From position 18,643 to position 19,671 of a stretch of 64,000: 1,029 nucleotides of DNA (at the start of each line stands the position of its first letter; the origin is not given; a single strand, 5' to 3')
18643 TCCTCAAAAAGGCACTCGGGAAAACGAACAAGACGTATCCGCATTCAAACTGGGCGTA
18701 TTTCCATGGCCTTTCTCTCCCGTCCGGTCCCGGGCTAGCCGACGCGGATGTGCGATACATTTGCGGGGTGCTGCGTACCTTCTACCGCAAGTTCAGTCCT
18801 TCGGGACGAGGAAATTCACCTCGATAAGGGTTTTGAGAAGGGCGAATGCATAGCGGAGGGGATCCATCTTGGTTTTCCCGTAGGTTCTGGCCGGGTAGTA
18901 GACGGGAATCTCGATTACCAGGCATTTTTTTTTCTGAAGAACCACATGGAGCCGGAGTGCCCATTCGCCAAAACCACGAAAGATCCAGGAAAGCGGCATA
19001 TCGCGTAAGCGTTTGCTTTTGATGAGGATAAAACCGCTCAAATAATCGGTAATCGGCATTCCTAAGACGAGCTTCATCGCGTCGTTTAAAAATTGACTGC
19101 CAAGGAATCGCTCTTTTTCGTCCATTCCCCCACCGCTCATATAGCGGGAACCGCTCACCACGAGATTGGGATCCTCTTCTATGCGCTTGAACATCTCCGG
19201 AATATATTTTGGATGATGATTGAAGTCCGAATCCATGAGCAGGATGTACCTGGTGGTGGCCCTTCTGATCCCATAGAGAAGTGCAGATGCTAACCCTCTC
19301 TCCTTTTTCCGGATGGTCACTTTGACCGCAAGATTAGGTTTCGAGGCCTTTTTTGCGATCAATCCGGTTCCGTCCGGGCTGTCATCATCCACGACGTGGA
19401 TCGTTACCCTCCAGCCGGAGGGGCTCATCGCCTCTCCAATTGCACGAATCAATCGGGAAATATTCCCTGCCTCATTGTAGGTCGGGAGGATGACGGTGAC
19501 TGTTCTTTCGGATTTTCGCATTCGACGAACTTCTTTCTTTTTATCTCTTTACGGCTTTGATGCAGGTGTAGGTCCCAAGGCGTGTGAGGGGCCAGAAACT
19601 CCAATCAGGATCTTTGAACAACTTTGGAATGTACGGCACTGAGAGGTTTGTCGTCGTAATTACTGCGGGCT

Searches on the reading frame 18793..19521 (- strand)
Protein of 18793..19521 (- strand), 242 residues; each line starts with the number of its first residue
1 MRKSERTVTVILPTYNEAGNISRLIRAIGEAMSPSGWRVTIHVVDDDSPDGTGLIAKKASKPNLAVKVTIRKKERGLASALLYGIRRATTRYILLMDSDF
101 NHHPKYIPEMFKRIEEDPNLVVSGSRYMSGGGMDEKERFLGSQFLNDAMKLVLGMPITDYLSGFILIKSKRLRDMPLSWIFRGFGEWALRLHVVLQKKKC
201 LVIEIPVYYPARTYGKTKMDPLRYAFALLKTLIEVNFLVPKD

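Call 51: search_protein_families(library=pfam, proteins=[window:18793-19521:-], max_evalue=0.0001)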
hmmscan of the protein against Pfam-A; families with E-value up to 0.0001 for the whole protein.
window:18793-19521:- (242 aa): 2 families
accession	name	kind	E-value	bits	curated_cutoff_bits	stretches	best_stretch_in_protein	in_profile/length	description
PF00535.33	Glycos_transf_2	-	1.1e-29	103.9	23.3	1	9-169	1-161/168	Glycosyl transferase family 2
PF13641.12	Glyco_tranf_2_3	-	2.2e-06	28.3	27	1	8-114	3-111/230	Glycosyltransferase like family 2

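Call 59: search_protein_families(library=ncbifam, proteins=[window:18793-19521:-], max_evalue=0.001)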
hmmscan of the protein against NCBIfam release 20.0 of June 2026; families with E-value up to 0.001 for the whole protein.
window:18793-19521:- (242 aa): 18 families
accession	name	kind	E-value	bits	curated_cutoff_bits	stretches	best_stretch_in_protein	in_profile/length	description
TIGR04182.1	glyco_TIGR04182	equivalog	1.2e-20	74.1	325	1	8-233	2-215/293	S-layer glycoprotein N-glycosyltransferase AglJ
NF041875.1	EPS_EpsD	equivalog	5e-13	49.2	370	1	8-124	1-114/325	exopolysaccharide biosynthesis glycosyltransferase EpsD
NF047588.1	GlcsyltransPgfSStrep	equivalog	1.8e-12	47.1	500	1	8-172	3-164/308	glycosyltransferase PgfS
NF007986.1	PRK10714.1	equivalog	5.3e-12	45.4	529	1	6-223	6-214/316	undecaprenyl-phosphate 4-deoxy-4-formamido-L-arabinose transferase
TIGR03965.1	mycofact_glyco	equivalog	5.3e-11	42.1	280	1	4-128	72-192/467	mycofactocin biosynthesis glycosyltransferase MftF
TIGR03469.1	HpnB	hypoth_equivalog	9.4e-11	41.3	379.25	1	6-123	44-169/386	hopene-associated glycosyltransferase HpnB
NF041391.1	DPhHxTase_Halo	equivalog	1.1e-09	37.6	375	1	14-236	3-209/213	dolichyl-phosphate hexose transferase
TIGR03937.1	PgaC_IcaA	equivalog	2e-09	36.9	422.3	1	4-120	43-156/407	poly-beta-1,6-N-acetyl-D-glucosamine synthase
TIGR03111.1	glyc2_xrt_Gpos1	hypoth_equivalog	2e-09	36.7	363.95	1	7-121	50-163/439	TIGR03111 family XrtG-associated glycosyltransferase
NF047683.1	TeichurnBiosyTuaG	equivalog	2.2e-09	37.4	400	1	1-105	1-102/252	teichuronic acid biosynthesis protein TuaG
NF038302.1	EPS_HpsE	equivalog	3.5e-08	32.8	300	1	8-126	3-123/307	hormogonium polysaccharide biosynthesis glycosyltransferase HpsE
NF010496.0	PRK13915.1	equivalog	4.7e-08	32.5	262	1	2-120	27-148/307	glucosyl-3-phosphoglycerate synthase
TIGR04283.1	glyco_like_mftF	equivalog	5e-08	32.8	182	1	9-111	2-94/221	TIGR04283 family arsenosugar biosynthesis glycosyltransferase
NF058614.1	PPMAGASynPpgS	equivalog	6.1e-07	29.1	370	1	8-138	2-125/226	polyprenyl-phospho-N-acetylgalactosaminyl synthase PpgS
NF007482.0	PRK10073.1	equivalog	2.8e-05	23.3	423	1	1-112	1-108/334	glycosyltransferase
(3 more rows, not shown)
